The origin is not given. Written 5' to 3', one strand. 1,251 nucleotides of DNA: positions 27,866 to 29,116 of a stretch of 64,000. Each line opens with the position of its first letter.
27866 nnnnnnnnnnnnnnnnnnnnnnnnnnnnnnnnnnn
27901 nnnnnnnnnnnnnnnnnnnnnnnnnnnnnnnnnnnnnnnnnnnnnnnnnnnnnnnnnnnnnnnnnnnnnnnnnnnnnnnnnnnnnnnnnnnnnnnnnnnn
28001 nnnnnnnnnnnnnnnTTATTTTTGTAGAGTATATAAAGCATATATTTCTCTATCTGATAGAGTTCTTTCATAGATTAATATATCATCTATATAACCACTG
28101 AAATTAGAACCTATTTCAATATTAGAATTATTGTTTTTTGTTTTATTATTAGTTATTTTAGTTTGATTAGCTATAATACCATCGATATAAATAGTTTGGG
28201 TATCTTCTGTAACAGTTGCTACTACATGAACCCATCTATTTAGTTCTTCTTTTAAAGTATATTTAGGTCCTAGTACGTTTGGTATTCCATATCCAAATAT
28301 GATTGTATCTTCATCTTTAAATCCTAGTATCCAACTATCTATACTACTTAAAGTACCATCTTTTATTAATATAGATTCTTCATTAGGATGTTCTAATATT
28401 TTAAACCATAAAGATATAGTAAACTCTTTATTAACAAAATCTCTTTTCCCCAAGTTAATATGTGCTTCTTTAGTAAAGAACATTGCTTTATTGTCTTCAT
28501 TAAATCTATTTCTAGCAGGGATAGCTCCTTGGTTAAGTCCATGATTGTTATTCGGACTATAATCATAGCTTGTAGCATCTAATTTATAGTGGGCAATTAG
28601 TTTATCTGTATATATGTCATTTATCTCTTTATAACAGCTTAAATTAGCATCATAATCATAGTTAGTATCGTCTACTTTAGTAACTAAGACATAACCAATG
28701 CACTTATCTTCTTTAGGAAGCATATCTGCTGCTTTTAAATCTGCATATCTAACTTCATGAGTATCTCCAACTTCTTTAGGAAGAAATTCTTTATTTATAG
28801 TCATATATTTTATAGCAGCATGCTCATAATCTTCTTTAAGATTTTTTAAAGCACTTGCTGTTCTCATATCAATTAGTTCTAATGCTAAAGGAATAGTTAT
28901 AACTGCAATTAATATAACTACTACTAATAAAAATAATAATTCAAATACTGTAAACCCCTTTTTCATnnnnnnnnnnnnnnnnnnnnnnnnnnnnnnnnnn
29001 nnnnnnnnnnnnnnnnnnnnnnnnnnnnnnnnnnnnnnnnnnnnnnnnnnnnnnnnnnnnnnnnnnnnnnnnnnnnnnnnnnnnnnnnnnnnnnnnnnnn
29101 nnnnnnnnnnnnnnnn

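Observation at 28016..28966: LamG/concanavalin-like lectin module fused to a pilin N-terminus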

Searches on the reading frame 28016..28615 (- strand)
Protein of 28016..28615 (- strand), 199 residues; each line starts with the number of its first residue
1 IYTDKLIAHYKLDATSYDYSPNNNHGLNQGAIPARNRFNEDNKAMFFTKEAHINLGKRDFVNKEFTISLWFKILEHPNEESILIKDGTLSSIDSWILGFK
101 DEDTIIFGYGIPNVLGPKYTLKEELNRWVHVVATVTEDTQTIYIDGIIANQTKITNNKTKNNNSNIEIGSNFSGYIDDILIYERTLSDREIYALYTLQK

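Call 58: search_solved_structures(query=window:28016-28615:-, max_evalue=10, show_alignments=3)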
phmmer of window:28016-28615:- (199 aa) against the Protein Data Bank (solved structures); distinct sequences matched with E-value up to 10: 2.
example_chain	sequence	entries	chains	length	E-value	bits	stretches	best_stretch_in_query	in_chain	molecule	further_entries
4qvs_A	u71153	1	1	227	0.097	15.6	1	127-152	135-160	S-layer domain-containing protein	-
5hon_A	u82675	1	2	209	0.13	15.2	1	40-192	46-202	Extracellular arabinanase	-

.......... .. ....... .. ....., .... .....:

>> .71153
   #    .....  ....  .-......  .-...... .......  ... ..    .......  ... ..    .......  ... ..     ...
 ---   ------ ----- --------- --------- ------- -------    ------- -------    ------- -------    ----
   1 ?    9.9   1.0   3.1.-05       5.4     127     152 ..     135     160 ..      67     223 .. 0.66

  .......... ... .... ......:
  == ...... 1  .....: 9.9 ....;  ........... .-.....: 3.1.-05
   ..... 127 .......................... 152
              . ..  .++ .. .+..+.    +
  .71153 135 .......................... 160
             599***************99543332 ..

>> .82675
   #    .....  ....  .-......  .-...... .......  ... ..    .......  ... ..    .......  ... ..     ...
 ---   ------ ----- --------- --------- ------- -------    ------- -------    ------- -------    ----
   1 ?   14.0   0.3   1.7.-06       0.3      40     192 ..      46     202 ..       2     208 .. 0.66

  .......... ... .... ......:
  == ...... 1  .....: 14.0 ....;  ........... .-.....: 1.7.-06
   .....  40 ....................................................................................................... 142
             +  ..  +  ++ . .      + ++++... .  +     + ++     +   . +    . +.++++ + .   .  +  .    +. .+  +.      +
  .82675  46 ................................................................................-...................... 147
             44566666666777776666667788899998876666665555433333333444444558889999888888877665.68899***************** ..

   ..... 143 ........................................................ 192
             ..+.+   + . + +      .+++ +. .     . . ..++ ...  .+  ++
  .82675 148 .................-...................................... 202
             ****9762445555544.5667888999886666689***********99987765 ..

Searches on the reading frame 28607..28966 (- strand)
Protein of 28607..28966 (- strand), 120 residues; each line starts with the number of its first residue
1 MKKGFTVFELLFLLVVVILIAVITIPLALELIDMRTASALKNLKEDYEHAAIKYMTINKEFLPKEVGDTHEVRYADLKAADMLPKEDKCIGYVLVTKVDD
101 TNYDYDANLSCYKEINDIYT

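Call 50: predict_structure(alignment_id=A3)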
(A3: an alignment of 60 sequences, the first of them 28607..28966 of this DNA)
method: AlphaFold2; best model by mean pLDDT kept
length: 120 residues; sequences in the alignment: 60
mean_pLDDT: 87.1   pTM: 0.65
mean pLDDT of the five models: 87.1, 86.7, 86.2, 85.8, 83.9
residues with pLDDT >= 90: 73; 70-90: 34; 50-70: 6; < 50: 7
segments of 3 or more residues with pLDDT < 50: 114-120
pLDDT, mean of each block of 10 residues (from residue 1): 78 96 91 80 91 95 96 93 84 96 93 51
secondary structure, 60 per line:
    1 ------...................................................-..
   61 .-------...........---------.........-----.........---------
elements in order: H7-57 E69-73 H74-79 E89-97 E103-111

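Call 52: fold_search(model_id=the predicted structure, library=pdb)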
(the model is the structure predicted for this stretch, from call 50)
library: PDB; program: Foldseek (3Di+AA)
matches with E <= 10: 159; with E <= 0.001: 0
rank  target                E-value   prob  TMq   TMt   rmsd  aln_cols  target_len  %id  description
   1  7t34                  1.3e-01  0.35  0.22  0.12  10.3        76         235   12  Crystal structure of AtDHDPR1 from Arabidopsis thaliana (released 2022-12-14)
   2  6hxt_C                5.1e-01  0.23  0.25  0.24   9.1        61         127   13  Crystal structure of the head domain of human CCDC61 (released 2020-04-29)
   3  9pxf_A                1.0e+00  0.11  0.17  0.07   6.2        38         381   13  Ammonia monooxygenase in native membranes from N. briensis (released 2026-01-28)
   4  9vnj_A                1.2e+00  0.06  0.18  0.20  24.2       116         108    9  Crystal structure of the transmembrane domain of trimeric autotransporter adhesin AtaA in complex with the N-terminal  (released 2025-10-08)
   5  6hxy_A                1.3e+00  0.15  0.23  0.20   4.8        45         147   13  Crystal structure of the head and coiled-coil domains of zebrafish CCDC61 (released 2020-04-29)
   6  6cxh_A                1.3e+00  0.11  0.17  0.07   5.2        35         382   17  Crystal structure of particulate methane monooxygenase from Methylomicrobium alcaliphilum 20Z (released 2018-05-16)
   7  6r2n_B                1.7e+00  0.23  0.25  0.07   3.3        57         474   12  Crystal structure of KlGlk1 glucokinase from Kluyveromyces lactis (released 2019-10-16)
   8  7zkg_B                1.7e+00  0.03  0.13  0.07  14.1        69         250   12  C-Methyltransferase PsmD from Streptomyces griseofuscus with bound cofactor (crystal form 2) (released 2022-12-28)
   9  5lp2_A                2.2e+00  0.06  0.17  0.06  14.5        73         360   12  Adhesin domain of the type 1 HopQ of Helicobacter pylori strain G27 (released 2016-10-12)
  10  9leg_B                2.5e+00  0.07  0.17  0.07   6.3        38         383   10  AMO complex (released 2026-02-04)
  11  3nm7_C                2.5e+00  0.06  0.20  0.30  13.4        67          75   10  Crystal Structure of Borrelia burgdorferi Pur-alpha (released 2010-10-06)
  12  6r2n_A                2.6e+00  0.18  0.26  0.08   3.7        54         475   11  Crystal structure of KlGlk1 glucokinase from Kluyveromyces lactis (released 2019-10-16)
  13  7kbb_D                2.6e+00  0.03  0.18  0.14   7.4        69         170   16  Cryo-EM structure of the HCMV pentamer bound by Fabs 2-18 and 8I21 (released 2021-08-11)
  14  4h63_F                2.8e+00  0.10  0.23  0.21   5.4        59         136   10  Structure of the Schizosaccharomyces pombe Mediator head module (released 2012-10-31)
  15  2it9_D                2.8e+00  0.05  0.23  0.23  13.2        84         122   11  Crystal structure of a protein with unknown function from DUF155 family (YP_292156.1) from Prochlorococcus sp. NATL2A  (released 2006-11-28)
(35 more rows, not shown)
